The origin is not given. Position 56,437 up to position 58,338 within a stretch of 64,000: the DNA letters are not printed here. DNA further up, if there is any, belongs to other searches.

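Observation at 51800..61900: Higher-G+C island without mobility genes: AraC regulator, peptide/nickel-type importer and two exporter-fold ABC proteins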

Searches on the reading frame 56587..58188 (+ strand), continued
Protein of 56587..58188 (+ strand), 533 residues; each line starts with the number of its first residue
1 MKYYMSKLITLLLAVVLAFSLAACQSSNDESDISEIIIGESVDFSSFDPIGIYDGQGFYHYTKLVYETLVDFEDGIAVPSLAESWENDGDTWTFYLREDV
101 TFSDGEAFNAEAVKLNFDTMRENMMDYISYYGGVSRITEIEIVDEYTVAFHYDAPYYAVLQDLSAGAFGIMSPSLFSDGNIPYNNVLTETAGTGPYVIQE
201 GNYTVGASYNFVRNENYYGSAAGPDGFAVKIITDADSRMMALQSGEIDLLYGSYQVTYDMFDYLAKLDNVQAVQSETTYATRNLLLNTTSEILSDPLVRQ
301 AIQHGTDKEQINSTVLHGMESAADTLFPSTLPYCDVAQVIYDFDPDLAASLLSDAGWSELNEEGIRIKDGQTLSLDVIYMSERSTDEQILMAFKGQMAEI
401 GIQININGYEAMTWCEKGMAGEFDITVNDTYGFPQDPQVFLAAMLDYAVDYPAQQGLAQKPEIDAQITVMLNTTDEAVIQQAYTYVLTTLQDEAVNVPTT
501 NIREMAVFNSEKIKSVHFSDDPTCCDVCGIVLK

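Call 23: search_solved_structures(query=window:56587-58188:+, max_evalue=1e-20, show_alignments=2)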
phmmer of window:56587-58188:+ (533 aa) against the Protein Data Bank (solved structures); distinct sequences matched with E-value up to 1e-20: 24.
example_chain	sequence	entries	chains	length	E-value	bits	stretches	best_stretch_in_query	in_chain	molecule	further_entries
4oer_A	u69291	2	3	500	3e-85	289.8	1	62-511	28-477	NikA protein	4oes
9t0v_A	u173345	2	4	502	1.7e-69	237.9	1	62-510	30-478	Nickel-binding periplasmic protein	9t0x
3qim_A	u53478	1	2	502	1.8e-69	237.8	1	62-510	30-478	Nickel-binding periplasmic protein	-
1uiu_A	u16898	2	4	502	2e-69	237.7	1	62-510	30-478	Nickel-binding periplasmic protein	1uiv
8spm_A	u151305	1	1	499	2.7e-69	237.2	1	62-510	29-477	Nickel ABC transporter, nickel/metallophore periplasmic binding protein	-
3mzb_A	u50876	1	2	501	2.7e-69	237.2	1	62-510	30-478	Nickel-binding periplasmic protein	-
1zlq_A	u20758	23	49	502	2.7e-69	237.2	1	62-510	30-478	Nickel-binding periplasmic protein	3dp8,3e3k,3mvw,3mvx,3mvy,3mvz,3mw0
2noo_A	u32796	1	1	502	5.4e-69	236.2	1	63-510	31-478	Nickel-binding periplasmic protein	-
9pl3_A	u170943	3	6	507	3.5e-64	220.4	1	58-521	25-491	Peptide ABC transporter, peptide-binding protein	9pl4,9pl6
5yhe_A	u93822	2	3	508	2.1e-49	171.6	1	60-519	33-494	Nickel ABC transporter substrate-binding protein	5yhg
5yh5_A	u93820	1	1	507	2.1e-49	171.6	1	60-519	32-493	Nickel ABC transporter substrate-binding protein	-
5yh8_A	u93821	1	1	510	2.1e-49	171.6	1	59-519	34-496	Nickel ABC transporter substrate-binding protein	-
4wed_A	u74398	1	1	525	1.1e-36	129.7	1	48-454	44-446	ABC transporter, periplasmic solute-binding protein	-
3t66_A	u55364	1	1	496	3.6e-33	118.1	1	65-412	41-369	Nickel ABC transporter (Nickel-binding protein)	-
5u4o_A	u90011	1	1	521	2.9e-27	98.6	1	41-359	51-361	ABC transporter substrate-binding protein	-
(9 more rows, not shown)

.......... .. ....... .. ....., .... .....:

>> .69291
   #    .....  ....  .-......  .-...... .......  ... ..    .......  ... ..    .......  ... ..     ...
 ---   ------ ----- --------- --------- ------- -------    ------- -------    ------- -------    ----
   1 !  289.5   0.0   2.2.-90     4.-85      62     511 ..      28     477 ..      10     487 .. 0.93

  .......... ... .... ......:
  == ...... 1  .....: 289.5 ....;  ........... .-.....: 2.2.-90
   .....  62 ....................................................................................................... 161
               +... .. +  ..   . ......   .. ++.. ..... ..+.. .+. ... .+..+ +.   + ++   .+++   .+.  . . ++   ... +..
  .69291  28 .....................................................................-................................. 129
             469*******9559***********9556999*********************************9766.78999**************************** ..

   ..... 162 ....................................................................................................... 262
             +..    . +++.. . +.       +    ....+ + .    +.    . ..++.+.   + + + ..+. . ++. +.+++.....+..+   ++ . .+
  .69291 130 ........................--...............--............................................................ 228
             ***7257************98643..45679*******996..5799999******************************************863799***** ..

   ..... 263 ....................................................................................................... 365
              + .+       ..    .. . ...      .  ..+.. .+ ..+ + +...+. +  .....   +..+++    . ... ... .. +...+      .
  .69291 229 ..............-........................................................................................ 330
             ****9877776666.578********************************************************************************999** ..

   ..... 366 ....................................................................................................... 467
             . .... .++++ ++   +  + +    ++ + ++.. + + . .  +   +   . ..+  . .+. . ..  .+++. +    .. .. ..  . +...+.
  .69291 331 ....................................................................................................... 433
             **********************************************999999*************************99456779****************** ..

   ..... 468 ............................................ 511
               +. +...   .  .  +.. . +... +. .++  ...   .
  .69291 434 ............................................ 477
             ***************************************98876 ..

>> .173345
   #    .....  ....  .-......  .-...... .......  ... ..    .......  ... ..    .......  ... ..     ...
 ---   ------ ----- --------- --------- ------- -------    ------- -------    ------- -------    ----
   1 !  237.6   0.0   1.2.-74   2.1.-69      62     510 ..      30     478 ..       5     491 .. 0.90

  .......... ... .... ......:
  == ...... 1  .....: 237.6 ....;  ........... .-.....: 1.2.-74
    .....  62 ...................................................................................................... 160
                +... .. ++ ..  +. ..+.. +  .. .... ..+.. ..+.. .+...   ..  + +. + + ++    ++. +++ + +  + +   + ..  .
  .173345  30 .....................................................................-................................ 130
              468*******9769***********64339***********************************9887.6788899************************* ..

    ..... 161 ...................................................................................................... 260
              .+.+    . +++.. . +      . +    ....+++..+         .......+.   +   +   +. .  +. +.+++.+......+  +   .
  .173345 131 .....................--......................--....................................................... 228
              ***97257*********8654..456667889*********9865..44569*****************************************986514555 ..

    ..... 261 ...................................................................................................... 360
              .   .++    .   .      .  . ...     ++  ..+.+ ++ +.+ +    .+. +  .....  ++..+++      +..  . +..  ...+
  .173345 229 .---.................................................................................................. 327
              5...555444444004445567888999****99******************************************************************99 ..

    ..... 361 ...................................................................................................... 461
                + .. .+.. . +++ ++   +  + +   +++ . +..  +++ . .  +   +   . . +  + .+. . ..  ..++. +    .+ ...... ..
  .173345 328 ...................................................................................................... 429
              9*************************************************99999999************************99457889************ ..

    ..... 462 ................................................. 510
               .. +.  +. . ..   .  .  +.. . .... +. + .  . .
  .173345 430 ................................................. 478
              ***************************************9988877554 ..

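Call 32: list_cluster_members(proteins=[P0001, P0024, P0050, P0062, P0072, P0073, P0077, P0074, P0111, P0029])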
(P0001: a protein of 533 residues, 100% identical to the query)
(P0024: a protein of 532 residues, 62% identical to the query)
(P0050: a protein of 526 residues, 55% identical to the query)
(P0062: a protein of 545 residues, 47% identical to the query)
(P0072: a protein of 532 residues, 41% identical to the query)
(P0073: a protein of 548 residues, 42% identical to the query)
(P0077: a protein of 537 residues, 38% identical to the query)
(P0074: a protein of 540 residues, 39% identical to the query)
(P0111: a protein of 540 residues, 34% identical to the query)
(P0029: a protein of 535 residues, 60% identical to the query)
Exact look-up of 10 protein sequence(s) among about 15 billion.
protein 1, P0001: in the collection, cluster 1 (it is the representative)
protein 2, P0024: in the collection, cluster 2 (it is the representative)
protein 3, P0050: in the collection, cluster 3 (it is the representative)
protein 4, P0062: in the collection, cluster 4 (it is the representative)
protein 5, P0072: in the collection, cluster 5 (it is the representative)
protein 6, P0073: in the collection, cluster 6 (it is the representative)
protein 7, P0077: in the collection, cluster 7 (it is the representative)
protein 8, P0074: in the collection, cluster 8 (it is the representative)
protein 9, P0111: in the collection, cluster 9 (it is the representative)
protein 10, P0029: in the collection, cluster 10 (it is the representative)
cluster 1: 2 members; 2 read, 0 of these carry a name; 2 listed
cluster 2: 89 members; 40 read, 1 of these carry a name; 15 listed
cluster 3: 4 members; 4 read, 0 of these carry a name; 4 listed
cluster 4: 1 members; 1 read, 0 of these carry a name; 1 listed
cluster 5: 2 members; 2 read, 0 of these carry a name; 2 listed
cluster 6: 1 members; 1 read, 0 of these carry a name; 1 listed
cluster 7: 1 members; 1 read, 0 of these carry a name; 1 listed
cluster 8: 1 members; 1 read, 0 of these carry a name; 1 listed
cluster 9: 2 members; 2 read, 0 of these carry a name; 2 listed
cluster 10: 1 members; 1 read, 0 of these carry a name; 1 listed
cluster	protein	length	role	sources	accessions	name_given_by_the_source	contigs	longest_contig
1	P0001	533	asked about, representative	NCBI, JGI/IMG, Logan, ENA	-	-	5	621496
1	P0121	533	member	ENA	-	-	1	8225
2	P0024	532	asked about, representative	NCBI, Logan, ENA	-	-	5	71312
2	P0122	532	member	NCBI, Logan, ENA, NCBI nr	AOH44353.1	ABC transporter substrate-binding protein [Anaerolineaceae bacterium oral taxon 439]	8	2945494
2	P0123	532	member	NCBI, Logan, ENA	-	-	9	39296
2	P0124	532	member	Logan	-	-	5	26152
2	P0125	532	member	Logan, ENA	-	-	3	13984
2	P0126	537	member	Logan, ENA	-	-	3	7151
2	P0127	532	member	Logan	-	-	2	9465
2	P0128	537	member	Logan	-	-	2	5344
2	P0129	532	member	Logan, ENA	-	-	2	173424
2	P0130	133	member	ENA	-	-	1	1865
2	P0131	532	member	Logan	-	-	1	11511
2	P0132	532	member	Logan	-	-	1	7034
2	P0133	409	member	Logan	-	-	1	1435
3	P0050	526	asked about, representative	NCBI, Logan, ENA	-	-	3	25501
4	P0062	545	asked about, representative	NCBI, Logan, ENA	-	-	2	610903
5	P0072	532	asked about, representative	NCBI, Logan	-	-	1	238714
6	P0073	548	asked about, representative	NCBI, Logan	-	-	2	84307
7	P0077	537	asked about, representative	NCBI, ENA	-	-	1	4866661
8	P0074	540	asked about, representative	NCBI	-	-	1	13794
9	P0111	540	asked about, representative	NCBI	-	-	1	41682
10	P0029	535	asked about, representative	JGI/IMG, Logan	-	-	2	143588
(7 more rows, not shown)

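Call 33: find_encoding_contigs(protein=P0122, flank=10000, max_places=2)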
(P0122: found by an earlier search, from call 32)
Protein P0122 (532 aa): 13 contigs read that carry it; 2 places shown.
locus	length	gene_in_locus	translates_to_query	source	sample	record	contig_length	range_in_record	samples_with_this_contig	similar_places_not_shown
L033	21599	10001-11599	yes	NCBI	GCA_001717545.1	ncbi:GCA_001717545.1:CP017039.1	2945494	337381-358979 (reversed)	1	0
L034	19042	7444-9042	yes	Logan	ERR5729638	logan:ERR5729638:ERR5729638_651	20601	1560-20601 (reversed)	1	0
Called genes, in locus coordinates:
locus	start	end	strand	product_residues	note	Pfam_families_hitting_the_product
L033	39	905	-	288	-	PF12838:Fer4_7 (weak), PF00037:Fer4, PF12797:Fer4_2 (weak), PF12837:Fer4_6 (weak), PF13237:Fer4_10, PF14697:Fer4_21, PF12838:Fer4_7 (weak), PF13187:Fer4_9, +2 more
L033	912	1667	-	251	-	PF14512:TM1586_NiRdase, PF00881:Nitroreductase (faint)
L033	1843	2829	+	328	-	PF00165:HTH_AraC (faint), PF12833:HTH_18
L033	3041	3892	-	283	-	PF01261:AP_endonuc_2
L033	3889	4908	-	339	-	PF01408:GFO_IDH_MocA, PF03807:F420_oxidored (weak), PF22725:GFO_IDH_MocA_C3, PF02894:GFO_IDH_MocA_C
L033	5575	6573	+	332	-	PF12833:HTH_18, PF00165:HTH_AraC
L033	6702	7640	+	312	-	PF19300:BPD_transp_1_N (weak), PF00528:BPD_transp_1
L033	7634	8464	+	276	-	PF00528:BPD_transp_1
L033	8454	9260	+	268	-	PF00005:ABC_tran, PF02463:SMC_N (faint)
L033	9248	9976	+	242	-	PF00005:ABC_tran, PF13304:AAA_21 (faint), PF13401:AAA_22 (faint)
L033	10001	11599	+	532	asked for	PF00496:SBP_bac_5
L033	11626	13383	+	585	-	PF00664:ABC_membrane, PF02463:SMC_N (faint), PF00005:ABC_tran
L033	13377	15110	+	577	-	PF00664:ABC_membrane, PF02463:SMC_N (weak), PF00005:ABC_tran, PF13304:AAA_21 (faint)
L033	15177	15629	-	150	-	PF12802:MarR_2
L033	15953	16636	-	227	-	PF01209:Ubie_methyltran, PF13489:Methyltransf_23, PF05219:DREV (weak), PF13847:Methyltransf_31, PF08241:Methyltransf_11, PF08242:Methyltransf_12, PF13649:Methyltransf_25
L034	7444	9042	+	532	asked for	PF00496:SBP_bac_5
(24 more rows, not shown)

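Call 71: find_encoding_contigs(protein=P0064, flank=10000, max_places=1)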
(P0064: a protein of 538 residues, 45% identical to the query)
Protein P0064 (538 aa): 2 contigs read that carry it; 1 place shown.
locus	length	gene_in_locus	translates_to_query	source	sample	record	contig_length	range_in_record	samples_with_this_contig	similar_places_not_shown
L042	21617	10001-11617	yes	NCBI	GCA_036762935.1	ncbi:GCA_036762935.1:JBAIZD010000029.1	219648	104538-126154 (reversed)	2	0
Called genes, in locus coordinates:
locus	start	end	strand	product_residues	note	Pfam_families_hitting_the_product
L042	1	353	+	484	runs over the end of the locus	PF00202:Aminotran_3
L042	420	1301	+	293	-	PF00291:PALP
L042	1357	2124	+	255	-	PF01648:ACPS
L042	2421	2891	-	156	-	PF04073:tRNA_edit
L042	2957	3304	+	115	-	-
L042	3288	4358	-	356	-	PF00561:Abhydrolase_1, PF12146:Hydrolase_4, PF12697:Abhydrolase_6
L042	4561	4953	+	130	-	-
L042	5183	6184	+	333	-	PF00165:HTH_AraC (faint), PF12833:HTH_18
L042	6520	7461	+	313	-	PF19300:BPD_transp_1_N, PF00528:BPD_transp_1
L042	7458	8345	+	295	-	PF12911:OppC_N, PF00528:BPD_transp_1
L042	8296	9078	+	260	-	PF00005:ABC_tran, PF02463:SMC_N (weak)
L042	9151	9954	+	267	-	PF00005:ABC_tran, PF02463:SMC_N (weak)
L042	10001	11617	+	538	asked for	PF00496:SBP_bac_5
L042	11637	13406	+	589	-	PF00664:ABC_membrane, PF00005:ABC_tran, PF13304:AAA_21 (faint), PF02463:SMC_N (weak)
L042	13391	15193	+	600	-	PF00664:ABC_membrane, PF00005:ABC_tran, PF02463:SMC_N (weak)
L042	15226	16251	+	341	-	PF08100:Dimerisation, PF00891:Methyltransf_2, PF13489:Methyltransf_23 (weak), PF05175:MTS (weak), PF08242:Methyltransf_12 (weak), PF13649:Methyltransf_25 (weak)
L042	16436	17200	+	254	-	PF01012:ETF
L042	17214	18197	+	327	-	PF01012:ETF, PF00766:ETF_alpha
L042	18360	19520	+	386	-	PF13183:Fer4_8, PF13187:Fer4_9 (weak), PF13237:Fer4_10 (faint), PF13534:Fer4_17 (weak), PF02754:CCG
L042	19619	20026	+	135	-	PF17428:DUF5412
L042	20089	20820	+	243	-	PF13476:AAA_23 (weak), PF11398:DUF2813 (faint), PF02463:SMC_N (faint), PF13401:AAA_22 (weak), PF13175:AAA_15, PF13304:AAA_21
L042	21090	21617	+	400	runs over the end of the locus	PF00465:Fe-ADH, PF13685:Fe-ADH_2, PF25137:ADH_Fe_C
